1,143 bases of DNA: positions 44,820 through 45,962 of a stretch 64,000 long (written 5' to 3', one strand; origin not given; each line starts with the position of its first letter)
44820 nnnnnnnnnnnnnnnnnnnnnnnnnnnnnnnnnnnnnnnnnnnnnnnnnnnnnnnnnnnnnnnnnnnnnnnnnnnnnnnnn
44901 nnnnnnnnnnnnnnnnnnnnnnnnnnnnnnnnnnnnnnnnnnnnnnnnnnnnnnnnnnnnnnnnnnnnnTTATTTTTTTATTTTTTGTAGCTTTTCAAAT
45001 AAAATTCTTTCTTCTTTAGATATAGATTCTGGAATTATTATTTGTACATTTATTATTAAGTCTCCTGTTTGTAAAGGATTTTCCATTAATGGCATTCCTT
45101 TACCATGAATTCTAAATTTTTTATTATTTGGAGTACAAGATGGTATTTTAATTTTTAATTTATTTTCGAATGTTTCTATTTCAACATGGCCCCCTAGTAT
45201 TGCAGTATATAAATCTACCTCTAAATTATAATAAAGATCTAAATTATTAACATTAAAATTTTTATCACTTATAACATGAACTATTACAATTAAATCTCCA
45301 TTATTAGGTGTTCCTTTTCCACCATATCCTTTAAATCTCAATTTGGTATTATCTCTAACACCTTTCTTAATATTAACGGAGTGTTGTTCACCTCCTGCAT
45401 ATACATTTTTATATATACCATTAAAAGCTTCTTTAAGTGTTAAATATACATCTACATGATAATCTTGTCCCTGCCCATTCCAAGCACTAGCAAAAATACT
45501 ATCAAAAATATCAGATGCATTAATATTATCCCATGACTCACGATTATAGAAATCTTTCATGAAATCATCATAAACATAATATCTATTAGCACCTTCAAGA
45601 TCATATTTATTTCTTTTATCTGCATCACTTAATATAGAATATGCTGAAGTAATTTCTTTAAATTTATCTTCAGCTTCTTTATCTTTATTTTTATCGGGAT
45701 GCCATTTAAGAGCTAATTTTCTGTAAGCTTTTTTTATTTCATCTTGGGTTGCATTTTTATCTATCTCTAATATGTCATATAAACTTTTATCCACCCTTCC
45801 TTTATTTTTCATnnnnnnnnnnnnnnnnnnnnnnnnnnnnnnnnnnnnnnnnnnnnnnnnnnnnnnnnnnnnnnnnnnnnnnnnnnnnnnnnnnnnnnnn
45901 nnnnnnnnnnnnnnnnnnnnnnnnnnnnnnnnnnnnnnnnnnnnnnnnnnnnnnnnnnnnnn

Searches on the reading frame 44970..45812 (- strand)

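Call 16: search_protein_families(library=phrogs, proteins=[window:44970-45812:-], max_evalue=0.001)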
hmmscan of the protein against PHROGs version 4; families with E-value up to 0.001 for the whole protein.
window:44970-45812:- (280 aa): 7 families
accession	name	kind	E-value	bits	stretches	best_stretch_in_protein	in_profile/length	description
phrog_14336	-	unknown function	4.7e-56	191.6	2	145-277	215-347/363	-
phrog_11153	-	unknown function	6.3e-10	40.2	1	11-73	7-69/337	-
phrog_2778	-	unknown function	7.2e-09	36.7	1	9-86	35-111/239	-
phrog_31004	-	unknown function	7.3e-08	33.8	1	12-64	4-57/156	-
phrog_9210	-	unknown function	9.3e-07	29.7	1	8-64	148-202/204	-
phrog_15863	-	unknown function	7e-06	26.6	1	21-66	154-198/312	-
phrog_13942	-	unknown function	0.00022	21.6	1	13-63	19-66/336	-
